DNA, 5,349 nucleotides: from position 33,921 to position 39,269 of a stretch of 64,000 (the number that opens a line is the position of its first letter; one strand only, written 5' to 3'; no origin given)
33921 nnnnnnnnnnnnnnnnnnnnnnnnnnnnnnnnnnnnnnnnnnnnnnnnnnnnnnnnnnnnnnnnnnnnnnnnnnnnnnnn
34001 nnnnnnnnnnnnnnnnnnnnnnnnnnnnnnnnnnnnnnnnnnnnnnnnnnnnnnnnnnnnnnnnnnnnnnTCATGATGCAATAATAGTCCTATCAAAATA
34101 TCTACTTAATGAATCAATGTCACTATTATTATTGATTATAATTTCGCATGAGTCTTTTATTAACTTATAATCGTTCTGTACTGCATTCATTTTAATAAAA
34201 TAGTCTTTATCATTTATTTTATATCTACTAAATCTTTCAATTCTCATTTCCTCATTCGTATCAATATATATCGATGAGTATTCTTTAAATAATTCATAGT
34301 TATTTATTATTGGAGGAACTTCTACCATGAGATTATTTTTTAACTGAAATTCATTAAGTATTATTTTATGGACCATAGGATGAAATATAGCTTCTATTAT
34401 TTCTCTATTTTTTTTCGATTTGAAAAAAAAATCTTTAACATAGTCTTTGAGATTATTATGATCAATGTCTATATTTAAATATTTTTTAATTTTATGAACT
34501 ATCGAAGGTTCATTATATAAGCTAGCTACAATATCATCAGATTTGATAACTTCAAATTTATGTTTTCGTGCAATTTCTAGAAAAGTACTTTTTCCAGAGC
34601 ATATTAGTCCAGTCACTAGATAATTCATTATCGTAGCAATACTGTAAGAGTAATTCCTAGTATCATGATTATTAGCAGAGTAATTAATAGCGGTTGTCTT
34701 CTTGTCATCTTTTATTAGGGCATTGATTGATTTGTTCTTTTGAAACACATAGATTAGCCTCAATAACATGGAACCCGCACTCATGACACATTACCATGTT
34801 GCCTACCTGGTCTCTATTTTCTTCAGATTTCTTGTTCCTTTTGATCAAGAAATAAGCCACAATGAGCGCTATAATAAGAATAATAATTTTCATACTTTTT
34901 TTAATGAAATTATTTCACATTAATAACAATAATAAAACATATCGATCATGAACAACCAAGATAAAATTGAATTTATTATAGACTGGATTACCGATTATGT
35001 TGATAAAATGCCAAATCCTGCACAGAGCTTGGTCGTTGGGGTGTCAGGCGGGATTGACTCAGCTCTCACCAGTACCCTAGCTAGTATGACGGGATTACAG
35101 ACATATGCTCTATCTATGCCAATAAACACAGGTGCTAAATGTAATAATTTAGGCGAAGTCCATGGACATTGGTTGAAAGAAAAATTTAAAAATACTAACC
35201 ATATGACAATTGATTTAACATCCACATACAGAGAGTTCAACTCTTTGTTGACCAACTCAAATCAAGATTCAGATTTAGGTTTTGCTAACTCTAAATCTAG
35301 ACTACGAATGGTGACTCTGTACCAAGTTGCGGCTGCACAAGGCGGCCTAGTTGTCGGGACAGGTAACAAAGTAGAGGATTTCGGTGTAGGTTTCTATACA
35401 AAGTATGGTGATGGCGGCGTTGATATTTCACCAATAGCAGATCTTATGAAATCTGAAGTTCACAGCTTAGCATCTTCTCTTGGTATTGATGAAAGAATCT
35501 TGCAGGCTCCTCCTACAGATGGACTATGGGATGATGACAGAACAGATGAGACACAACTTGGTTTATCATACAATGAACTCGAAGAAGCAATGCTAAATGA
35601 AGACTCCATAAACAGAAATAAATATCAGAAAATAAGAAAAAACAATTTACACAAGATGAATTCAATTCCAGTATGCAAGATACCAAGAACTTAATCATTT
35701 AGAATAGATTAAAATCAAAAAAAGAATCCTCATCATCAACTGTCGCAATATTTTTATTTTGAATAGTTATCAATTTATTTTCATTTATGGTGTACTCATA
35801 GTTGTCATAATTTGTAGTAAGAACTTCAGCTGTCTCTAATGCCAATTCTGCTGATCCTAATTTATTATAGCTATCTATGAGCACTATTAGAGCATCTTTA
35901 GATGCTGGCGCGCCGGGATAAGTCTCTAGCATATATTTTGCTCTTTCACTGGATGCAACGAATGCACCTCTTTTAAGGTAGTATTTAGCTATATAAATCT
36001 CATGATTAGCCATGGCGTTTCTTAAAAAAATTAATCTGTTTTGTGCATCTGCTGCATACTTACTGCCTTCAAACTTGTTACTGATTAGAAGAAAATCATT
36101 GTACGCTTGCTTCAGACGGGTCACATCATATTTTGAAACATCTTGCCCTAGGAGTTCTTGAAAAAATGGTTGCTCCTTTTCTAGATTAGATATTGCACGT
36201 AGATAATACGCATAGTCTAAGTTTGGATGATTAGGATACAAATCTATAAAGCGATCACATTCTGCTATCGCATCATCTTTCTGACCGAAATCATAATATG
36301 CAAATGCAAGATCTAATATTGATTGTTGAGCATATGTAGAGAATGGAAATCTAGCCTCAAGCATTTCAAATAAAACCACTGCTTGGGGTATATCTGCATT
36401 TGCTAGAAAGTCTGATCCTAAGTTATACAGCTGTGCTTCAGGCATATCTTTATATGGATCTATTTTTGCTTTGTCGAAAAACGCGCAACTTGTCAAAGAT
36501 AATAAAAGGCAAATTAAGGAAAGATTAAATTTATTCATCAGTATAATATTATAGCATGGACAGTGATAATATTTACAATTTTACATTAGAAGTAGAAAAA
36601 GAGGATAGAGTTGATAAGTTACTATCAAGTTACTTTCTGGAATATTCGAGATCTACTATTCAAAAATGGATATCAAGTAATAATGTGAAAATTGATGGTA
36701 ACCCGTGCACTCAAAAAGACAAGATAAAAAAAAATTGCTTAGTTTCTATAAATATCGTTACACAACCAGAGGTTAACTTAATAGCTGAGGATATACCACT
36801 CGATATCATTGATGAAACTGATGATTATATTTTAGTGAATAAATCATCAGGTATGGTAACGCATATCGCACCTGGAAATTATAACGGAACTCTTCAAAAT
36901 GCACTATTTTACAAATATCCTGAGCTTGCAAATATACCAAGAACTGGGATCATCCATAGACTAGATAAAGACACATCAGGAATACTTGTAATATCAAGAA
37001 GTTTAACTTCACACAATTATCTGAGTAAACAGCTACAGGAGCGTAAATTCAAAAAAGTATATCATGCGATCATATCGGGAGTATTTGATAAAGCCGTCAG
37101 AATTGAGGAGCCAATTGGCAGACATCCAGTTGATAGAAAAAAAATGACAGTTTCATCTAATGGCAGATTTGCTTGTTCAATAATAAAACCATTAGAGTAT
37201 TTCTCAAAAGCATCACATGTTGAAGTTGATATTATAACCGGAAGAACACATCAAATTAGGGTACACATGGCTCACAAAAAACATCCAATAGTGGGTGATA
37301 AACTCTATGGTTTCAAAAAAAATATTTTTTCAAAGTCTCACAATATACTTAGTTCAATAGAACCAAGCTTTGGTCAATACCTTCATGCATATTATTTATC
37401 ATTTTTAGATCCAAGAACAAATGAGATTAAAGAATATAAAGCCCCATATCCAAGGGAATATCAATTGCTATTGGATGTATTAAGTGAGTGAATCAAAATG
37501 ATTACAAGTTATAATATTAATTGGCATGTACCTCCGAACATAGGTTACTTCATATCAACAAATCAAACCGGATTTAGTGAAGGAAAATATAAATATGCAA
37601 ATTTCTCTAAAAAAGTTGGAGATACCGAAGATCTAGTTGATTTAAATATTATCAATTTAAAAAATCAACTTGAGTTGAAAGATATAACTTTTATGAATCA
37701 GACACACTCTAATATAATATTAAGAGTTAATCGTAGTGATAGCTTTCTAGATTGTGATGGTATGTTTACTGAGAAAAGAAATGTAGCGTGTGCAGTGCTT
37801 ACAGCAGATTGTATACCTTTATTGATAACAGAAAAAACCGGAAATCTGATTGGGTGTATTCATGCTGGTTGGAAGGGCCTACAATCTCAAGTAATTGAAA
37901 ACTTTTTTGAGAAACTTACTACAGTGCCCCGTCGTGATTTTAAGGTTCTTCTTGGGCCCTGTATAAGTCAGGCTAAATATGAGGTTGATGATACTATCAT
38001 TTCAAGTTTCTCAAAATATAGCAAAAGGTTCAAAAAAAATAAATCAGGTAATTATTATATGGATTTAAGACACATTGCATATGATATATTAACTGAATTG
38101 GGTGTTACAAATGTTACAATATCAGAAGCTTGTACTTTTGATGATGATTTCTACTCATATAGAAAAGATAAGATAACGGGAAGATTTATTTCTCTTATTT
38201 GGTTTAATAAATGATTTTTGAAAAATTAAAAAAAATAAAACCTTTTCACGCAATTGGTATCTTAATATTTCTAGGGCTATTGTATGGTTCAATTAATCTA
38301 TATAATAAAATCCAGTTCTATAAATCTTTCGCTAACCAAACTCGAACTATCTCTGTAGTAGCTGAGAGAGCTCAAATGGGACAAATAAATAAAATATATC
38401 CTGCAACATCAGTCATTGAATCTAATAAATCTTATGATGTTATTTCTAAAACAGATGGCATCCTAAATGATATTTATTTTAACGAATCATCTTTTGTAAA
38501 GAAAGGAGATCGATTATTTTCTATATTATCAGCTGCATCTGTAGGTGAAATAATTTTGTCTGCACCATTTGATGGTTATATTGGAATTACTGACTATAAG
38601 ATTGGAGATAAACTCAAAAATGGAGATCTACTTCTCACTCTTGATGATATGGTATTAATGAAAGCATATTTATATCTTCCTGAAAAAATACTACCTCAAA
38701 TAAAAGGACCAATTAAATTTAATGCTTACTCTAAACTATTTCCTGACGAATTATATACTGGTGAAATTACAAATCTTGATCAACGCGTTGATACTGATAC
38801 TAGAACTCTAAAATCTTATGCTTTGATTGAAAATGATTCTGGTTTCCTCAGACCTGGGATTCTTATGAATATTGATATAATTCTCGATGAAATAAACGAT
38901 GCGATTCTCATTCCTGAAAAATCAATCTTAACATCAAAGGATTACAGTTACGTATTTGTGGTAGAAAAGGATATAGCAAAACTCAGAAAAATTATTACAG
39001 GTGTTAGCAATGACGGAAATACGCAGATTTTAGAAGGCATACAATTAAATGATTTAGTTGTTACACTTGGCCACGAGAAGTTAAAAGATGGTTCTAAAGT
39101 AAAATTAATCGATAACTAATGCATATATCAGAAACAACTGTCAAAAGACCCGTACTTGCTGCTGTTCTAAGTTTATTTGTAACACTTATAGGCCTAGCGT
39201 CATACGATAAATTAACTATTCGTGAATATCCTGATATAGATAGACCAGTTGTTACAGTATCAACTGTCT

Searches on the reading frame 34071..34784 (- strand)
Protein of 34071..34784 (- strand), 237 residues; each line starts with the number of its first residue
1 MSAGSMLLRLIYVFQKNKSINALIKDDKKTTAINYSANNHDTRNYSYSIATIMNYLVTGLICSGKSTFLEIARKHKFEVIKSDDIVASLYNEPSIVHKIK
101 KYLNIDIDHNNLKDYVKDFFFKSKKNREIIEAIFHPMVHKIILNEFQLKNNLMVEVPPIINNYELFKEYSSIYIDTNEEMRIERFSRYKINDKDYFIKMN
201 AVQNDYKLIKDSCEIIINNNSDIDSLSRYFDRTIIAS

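Call 21: search_protein_families(library=pfam, proteins=[window:34071-34784:-], max_evalue=0.00001)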
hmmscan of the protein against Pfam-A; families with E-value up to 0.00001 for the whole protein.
window:34071-34784:- (237 aa): 2 families
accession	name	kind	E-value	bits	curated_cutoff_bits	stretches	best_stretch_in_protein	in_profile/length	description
PF01121.26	CoaE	-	1.3e-10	41.7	27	1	57-223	5-178/180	Dephospho-CoA kinase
PF13238.12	AAA_18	-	7.1e-06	26.9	29.4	0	56-190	2-113/128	AAA domain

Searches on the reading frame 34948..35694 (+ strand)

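Call 21: search_protein_families(library=pfam, proteins=[window:34948-35694:+], max_evalue=0.00001)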
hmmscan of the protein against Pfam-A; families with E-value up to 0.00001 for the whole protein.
window:34948-35694:+ (248 aa): 1 family
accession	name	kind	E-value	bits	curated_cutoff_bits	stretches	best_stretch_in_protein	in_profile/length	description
PF02540.23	NAD_synthase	-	3.7e-48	164.2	21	1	8-224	3-218/242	NAD synthase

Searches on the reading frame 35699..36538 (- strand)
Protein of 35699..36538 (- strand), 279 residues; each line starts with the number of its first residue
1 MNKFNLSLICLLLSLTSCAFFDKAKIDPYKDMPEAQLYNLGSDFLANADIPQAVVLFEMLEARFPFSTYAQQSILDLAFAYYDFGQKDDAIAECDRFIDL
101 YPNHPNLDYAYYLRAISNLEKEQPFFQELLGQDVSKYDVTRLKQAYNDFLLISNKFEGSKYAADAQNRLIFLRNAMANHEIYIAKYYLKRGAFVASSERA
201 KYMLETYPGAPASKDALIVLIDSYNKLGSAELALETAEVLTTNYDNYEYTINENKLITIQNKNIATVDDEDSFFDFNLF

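Call 21: search_protein_families(library=pfam, proteins=[window:35699-36538:-], max_evalue=0.00001)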
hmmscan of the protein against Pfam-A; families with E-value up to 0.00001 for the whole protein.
window:35699-36538:- (279 aa): 4 families
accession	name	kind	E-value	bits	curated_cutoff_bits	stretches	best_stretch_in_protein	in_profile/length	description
PF13525.12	YfiO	-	2.1e-55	188.1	25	1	31-235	2-199/203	Outer membrane lipoprotein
PF13512.12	TPR_18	-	3.6e-31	108.7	21.9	1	30-169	6-145/145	Tetratricopeptide repeat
PF13174.12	TPR_6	-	4.7e-09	36.7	26.3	0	73-104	2-33/33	Tetratricopeptide repeat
PF13428.12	TPR_14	-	4.5e-06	27.3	23.5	0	75-110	5-40/44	Tetratricopeptide repeat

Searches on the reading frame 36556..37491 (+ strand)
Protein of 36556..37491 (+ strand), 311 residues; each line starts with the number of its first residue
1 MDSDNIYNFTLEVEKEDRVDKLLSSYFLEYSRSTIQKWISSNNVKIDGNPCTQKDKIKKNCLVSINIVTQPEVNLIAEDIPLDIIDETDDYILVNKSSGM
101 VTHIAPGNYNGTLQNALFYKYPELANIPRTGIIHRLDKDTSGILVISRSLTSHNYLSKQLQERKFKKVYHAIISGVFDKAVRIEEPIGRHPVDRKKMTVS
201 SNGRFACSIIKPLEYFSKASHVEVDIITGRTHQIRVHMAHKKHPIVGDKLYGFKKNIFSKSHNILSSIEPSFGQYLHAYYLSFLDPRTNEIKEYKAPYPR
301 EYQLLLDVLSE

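Call 21: search_protein_families(library=pfam, proteins=[window:36556-37491:+], max_evalue=0.00001)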
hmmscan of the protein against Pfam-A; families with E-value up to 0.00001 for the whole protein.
window:36556-37491:+ (311 aa): 2 families
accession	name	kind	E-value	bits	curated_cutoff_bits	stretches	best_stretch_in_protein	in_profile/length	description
PF00849.27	PseudoU_synth_2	-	7.7e-32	111.1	26.8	1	90-240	1-152/152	RNA pseudouridylate synthase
PF01479.30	S4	-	1.6e-07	31.4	22.8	1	18-59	2-44/48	S4 domain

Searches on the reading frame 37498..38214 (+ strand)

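Call 59: search_protein_families(library=pfam, proteins=[window:37498-38214:+], max_evalue=0.00001)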
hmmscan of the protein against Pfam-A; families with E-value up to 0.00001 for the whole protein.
window:37498-38214:+ (238 aa): 1 family
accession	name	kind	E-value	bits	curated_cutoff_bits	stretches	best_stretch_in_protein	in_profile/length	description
PF02578.20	Cu-oxidase_4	-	1.7e-58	198.3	22.9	1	21-235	2-238/238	Multi-copper polyphenol oxidoreductase laccase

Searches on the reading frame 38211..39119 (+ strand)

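Call 59: search_protein_families(library=pfam, proteins=[window:38211-39119:+], max_evalue=0.00001)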
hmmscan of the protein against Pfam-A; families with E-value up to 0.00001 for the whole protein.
window:38211-39119:+ (302 aa): 2 families
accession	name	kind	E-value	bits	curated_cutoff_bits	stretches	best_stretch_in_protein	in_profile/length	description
PF16576.10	HlyD_D23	-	2.5e-13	50.2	30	1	114-217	109-212/214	Barrel-sandwich domain of CusB or HlyD membrane-fusion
PF13437.12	HlyD_3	-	7e-11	43.3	22.2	1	116-216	2-106/106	HlyD family secretion protein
